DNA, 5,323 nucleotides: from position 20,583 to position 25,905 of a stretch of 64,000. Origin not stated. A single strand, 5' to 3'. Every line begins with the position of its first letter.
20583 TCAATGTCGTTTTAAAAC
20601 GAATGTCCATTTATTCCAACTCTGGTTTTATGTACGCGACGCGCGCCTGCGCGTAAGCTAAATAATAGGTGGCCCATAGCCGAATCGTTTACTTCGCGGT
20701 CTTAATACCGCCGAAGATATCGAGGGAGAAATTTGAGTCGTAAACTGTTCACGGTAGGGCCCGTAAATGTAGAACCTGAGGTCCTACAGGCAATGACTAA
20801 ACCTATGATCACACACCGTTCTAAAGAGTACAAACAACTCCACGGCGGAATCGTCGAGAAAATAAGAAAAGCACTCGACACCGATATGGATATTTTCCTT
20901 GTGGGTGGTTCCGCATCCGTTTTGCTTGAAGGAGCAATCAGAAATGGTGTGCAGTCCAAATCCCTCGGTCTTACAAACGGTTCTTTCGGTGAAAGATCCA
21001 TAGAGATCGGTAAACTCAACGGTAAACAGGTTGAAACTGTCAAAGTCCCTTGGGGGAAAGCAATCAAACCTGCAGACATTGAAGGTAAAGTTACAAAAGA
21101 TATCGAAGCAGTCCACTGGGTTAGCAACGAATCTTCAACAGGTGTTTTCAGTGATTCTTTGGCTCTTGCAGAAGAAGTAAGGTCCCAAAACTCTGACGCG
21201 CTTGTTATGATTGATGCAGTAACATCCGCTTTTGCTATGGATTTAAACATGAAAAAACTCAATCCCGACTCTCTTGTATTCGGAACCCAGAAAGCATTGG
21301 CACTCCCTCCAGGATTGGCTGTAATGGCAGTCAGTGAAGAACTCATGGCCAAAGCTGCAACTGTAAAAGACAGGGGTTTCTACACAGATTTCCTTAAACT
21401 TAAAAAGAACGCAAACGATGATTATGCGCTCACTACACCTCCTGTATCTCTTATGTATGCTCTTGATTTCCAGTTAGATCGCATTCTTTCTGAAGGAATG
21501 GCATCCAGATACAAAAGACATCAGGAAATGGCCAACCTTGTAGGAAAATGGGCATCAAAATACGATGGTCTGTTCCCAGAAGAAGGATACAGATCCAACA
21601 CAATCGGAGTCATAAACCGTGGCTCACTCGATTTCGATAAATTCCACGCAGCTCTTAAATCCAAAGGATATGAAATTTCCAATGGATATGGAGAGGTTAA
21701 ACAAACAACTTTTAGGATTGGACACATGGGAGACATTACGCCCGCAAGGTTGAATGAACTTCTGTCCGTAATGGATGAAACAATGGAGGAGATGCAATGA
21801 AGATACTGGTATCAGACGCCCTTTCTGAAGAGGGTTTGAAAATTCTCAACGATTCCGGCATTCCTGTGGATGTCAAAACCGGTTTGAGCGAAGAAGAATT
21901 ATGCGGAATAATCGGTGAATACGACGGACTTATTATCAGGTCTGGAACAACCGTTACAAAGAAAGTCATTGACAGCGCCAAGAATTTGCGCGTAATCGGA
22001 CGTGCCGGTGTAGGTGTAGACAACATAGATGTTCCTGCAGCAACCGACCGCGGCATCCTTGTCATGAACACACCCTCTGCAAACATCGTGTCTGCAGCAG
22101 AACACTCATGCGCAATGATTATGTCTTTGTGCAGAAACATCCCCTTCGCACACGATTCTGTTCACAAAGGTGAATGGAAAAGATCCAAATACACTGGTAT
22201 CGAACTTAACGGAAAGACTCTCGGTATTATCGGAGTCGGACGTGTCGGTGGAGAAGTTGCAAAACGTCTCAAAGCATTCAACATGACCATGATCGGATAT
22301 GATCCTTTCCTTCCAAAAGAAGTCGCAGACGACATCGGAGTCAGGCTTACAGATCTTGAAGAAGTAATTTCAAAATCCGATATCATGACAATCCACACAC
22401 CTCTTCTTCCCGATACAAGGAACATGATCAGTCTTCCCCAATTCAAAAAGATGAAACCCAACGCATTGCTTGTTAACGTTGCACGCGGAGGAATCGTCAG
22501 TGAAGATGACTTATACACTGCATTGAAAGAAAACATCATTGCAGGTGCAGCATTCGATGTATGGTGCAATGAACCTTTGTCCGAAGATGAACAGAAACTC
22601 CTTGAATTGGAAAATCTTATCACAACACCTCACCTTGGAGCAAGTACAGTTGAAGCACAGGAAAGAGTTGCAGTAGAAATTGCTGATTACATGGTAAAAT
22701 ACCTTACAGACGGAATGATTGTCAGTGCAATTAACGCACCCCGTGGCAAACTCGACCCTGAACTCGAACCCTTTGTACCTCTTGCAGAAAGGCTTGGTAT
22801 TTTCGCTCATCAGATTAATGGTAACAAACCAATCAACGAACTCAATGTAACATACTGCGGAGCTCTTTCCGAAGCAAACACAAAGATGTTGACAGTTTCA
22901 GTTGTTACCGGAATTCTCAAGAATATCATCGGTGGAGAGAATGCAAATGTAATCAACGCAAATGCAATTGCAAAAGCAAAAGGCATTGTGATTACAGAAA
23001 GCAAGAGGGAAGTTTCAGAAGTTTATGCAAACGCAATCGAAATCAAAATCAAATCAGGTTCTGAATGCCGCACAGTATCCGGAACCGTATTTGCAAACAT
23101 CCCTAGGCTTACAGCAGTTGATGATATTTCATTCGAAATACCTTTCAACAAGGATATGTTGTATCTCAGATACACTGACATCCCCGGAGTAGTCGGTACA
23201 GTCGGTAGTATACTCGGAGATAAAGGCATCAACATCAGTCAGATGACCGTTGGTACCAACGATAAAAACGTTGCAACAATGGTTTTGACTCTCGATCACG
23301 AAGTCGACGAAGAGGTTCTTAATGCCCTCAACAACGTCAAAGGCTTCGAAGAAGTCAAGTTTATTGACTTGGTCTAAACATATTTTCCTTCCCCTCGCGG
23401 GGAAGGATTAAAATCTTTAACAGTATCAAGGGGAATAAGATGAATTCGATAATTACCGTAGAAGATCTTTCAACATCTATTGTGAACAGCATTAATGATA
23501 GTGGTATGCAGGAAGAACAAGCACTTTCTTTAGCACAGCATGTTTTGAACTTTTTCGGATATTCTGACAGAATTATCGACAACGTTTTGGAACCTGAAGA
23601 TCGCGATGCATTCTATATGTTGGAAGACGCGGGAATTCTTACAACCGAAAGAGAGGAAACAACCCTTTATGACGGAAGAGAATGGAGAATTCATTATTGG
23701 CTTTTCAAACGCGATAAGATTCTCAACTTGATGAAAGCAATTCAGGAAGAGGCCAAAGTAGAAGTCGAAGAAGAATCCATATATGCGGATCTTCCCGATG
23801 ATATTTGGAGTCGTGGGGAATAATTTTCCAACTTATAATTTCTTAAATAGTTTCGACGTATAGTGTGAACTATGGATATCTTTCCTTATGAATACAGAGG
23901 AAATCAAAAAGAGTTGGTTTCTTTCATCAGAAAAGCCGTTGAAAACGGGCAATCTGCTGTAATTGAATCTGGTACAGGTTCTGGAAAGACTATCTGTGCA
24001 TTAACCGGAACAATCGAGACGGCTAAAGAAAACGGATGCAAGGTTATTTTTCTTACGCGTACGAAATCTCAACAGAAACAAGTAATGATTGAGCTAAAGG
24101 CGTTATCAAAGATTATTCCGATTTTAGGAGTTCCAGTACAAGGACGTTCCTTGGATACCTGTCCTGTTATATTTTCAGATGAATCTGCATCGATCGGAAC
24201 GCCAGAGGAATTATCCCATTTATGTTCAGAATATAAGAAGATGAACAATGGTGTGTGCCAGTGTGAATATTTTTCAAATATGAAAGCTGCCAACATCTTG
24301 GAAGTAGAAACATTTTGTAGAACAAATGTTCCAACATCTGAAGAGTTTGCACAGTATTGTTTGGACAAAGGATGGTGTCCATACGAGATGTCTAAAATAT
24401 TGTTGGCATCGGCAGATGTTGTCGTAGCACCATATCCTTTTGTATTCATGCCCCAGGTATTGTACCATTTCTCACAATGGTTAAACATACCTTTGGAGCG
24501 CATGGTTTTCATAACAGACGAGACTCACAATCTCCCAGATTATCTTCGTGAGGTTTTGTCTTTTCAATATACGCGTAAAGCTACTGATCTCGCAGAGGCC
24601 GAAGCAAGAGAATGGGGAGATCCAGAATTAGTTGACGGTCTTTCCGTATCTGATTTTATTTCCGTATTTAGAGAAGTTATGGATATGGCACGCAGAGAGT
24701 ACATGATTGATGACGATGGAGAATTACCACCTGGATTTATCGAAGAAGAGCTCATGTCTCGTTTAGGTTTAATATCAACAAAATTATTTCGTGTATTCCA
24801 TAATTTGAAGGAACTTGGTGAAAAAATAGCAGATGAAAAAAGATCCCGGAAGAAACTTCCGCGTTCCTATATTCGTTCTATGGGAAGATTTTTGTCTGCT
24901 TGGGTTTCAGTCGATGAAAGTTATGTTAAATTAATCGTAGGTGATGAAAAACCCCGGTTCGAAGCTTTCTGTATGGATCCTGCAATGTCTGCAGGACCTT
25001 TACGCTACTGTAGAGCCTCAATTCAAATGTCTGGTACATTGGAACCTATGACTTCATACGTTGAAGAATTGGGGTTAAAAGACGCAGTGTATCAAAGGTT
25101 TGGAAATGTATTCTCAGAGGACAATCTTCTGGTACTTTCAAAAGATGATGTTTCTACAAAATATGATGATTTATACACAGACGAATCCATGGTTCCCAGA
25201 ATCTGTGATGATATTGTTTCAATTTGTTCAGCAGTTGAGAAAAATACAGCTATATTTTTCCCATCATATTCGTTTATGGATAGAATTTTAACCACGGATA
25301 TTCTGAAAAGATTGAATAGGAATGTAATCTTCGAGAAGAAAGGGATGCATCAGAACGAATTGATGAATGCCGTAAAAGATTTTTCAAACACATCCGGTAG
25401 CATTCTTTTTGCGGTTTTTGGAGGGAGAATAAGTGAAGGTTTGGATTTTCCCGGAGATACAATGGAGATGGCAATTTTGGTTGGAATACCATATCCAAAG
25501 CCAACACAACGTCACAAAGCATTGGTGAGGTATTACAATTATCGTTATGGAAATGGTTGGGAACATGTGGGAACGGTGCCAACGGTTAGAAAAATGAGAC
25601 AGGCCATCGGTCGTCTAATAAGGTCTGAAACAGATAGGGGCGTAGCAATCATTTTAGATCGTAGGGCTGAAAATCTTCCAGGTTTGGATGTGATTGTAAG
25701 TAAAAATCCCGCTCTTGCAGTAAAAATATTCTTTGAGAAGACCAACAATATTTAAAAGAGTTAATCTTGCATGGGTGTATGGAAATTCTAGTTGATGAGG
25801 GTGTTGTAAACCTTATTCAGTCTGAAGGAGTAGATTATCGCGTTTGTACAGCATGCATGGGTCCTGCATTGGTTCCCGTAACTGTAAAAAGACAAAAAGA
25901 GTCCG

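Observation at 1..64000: None of the 70 stop codons in the window is TAG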

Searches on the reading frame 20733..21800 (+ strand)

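Call 11: search_protein_families(library=pfam, proteins=[window:20733-21800:+])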
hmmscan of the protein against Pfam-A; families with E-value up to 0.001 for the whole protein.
window:20733-21800:+ (355 aa): 1 family
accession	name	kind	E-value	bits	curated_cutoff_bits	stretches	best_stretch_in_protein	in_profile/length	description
PF00266.25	Aminotran_5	-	2e-17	63.7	21.5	1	92-280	108-297/371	Aminotransferase class-V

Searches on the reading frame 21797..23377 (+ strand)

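Call 11: search_protein_families(library=pfam, proteins=[window:21797-23377:+])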
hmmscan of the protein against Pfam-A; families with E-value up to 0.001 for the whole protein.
window:21797-23377:+ (526 aa): 6 families
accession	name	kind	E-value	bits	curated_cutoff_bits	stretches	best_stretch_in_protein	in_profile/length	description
PF02826.25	2-Hacid_dh_C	-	6.1e-61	205.3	25.1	1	106-281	2-178/178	D-isomer specific 2-hydroxyacid dehydrogenase, NAD binding domain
PF00389.36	2-Hacid_dh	-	1.1e-35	122.7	24.6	1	3-312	1-133/134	D-isomer specific 2-hydroxyacid dehydrogenase, catalytic domain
PF19304.4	PGDH_inter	-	2.6e-29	102.2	27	1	323-440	2-117/119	D-3-phosphoglycerate dehydrogenase intervening domain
PF01842.31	ACT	-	1.6e-11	44.2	27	1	456-515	4-65/66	ACT domain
PF00670.27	AdoHcyase_NAD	-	9.2e-06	26.3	27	1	133-229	17-110/162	S-adenosyl-L-homocysteine hydrolase, NAD binding domain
PF22629.2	ACT_AHAS_ss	-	3.8e-05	24.2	27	1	458-515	4-63/67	AHAS small subunit-like ACT domain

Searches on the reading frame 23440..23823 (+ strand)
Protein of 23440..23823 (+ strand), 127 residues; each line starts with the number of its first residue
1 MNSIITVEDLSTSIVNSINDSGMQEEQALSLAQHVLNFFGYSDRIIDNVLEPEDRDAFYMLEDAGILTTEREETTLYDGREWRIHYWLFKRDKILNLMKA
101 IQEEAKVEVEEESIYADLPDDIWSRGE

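Call 11: search_protein_families(library=pfam, proteins=[window:23440-23823:+])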
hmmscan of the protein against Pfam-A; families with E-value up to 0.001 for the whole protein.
window:23440-23823:+ (127 aa): 1 family
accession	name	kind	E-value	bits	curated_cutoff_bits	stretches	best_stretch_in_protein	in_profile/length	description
PF19479.4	DUF6015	-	1.8e-30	106.6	27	1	6-119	4-114/140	Family of unknown function (DUF6015)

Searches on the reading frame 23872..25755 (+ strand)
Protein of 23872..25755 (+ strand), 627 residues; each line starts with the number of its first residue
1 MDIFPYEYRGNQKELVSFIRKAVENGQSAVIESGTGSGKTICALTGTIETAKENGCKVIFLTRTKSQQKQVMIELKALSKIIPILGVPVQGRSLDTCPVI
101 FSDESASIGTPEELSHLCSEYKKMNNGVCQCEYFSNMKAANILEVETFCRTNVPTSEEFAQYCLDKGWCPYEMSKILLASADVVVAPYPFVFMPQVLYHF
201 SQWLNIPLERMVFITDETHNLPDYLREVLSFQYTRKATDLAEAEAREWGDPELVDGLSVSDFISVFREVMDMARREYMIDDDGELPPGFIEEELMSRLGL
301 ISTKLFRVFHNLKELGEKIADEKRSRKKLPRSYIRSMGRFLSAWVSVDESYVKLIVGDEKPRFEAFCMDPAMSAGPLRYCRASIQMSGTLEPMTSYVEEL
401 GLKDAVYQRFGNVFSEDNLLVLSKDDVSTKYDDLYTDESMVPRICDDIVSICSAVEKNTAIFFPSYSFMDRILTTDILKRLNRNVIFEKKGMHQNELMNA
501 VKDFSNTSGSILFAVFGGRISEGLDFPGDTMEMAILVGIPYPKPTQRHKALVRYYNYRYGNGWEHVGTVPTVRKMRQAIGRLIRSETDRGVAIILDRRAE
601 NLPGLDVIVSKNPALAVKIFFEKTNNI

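Call 11: search_protein_families(library=pfam, proteins=[window:23872-25755:+])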
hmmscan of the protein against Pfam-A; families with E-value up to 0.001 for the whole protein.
window:23872-25755:+ (627 aa): 5 families
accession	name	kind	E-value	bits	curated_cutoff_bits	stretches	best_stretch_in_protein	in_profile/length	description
PF13307.12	Helicase_C_2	-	2.4e-37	129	25.3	1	448-601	1-156/170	Helicase C-terminal domain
PF06777.17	HBB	-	3.5e-35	121.8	30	1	242-433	2-190/190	Helical and beta-bridge domain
PF06733.21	DEAD_2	-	6.8e-24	84.9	21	1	60-236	1-170/172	DEAD_2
PF00270.35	DEAD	-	3.8e-09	36.9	26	1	22-120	10-111/167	DEAD/DEAH box helicase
PF04851.21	ResIII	-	7.3e-08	32.9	22.5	1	7-78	3-76/164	Type III restriction enzyme, res subunit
